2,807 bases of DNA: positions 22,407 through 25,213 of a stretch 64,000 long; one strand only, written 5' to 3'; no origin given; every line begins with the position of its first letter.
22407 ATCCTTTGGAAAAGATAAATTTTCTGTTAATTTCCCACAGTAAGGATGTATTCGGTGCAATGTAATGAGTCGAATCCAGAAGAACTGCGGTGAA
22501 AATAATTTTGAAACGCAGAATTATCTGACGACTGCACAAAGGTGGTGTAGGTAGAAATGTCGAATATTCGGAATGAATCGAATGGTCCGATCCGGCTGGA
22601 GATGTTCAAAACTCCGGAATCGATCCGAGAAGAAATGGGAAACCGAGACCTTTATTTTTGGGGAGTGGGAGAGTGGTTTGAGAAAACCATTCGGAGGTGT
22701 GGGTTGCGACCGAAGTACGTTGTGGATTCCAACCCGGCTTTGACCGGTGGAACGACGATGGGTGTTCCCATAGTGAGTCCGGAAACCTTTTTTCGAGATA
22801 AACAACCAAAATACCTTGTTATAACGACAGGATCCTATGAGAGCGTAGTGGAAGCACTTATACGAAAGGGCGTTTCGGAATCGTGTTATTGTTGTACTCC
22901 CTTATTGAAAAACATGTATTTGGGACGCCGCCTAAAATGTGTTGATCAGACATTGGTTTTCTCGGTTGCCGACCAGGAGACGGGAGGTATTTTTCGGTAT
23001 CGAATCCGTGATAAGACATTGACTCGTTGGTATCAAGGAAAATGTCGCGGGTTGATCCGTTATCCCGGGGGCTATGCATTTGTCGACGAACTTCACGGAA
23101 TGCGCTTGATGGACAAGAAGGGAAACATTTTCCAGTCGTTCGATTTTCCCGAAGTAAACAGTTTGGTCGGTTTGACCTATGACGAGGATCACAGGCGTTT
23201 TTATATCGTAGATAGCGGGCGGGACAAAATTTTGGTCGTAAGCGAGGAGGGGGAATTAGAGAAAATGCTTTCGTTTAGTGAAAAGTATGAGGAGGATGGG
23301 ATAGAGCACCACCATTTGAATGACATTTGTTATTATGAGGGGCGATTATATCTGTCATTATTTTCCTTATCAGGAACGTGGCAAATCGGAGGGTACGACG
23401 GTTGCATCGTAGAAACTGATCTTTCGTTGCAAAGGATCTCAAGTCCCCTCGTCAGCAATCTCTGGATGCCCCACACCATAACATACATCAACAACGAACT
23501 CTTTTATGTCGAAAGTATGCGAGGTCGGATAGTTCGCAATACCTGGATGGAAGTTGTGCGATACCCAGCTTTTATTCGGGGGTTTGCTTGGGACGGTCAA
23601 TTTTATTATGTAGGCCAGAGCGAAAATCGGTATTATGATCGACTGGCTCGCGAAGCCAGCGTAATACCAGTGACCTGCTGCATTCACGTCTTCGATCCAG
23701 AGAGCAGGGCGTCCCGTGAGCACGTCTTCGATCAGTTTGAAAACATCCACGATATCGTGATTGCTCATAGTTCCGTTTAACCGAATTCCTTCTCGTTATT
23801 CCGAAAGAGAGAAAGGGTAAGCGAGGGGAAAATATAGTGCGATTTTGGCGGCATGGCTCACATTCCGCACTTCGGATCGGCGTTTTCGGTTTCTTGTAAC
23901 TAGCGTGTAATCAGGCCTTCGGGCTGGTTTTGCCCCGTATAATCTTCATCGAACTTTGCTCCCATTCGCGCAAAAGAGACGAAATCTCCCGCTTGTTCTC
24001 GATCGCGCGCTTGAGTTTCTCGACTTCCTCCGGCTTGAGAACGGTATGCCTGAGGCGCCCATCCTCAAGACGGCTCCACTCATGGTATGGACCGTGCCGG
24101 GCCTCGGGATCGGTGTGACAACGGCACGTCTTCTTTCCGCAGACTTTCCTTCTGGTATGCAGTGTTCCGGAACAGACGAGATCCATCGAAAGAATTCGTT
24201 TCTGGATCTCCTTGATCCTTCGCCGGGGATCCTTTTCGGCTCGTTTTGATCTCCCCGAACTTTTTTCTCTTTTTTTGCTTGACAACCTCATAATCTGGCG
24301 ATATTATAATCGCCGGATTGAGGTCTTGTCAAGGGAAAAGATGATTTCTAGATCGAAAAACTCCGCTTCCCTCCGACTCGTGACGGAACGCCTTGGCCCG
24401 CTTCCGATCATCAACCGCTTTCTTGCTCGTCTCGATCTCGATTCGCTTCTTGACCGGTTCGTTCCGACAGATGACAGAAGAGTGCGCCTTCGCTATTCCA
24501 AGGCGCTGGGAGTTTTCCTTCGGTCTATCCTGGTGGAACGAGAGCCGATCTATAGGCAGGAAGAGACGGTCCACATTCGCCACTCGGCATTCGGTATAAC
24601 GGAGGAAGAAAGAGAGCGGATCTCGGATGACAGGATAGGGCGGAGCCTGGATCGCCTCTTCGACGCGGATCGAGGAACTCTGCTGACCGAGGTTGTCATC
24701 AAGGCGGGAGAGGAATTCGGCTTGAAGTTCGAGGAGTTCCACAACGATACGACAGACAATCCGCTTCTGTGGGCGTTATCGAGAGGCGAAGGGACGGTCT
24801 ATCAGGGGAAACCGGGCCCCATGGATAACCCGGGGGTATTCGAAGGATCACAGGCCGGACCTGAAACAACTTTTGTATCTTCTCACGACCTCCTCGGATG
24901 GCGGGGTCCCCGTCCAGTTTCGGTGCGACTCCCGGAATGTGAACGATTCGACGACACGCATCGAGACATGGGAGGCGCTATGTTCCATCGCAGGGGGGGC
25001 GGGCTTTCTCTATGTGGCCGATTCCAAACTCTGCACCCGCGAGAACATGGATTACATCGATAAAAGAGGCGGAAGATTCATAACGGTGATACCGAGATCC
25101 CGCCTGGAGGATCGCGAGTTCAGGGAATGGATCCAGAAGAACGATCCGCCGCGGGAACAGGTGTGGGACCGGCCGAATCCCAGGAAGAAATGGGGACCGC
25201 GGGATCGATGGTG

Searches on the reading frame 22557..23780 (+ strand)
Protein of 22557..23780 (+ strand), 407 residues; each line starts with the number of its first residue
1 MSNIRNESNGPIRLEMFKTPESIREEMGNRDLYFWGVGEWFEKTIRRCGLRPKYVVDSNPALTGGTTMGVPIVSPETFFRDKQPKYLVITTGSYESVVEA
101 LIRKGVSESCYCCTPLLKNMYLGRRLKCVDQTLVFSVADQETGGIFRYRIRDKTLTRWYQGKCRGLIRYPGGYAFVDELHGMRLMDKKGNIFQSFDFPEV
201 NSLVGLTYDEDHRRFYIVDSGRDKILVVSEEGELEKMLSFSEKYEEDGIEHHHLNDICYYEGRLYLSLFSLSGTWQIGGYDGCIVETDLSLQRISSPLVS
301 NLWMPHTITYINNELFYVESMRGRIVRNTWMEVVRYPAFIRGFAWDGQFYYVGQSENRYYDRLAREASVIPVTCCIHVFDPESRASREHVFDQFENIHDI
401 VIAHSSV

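Call 45: search_protein_families(library=pfam, proteins=[window:22557-23780:+], max_evalue=0.001)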
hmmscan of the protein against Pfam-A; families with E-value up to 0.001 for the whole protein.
window:22557-23780:+ (407 aa): 1 family
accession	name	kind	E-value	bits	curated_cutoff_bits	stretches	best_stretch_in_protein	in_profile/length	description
PF16261.11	DUF4915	-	2.9e-07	30.5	35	1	251-389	145-291/316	Domain of unknown function (DUF4915)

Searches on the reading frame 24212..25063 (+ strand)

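Call 45: search_protein_families(library=pfam, proteins=[window:24212-25063:+], max_evalue=0.001)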
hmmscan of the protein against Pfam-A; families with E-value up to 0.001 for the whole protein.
window:24212-25063:+ (283 aa): 1 family
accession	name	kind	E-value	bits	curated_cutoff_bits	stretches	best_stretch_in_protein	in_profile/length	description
PF14104.11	DUF4277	-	3e-11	44.1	25.4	1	58-162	3-108/109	Domain of unknown function (DUF4277)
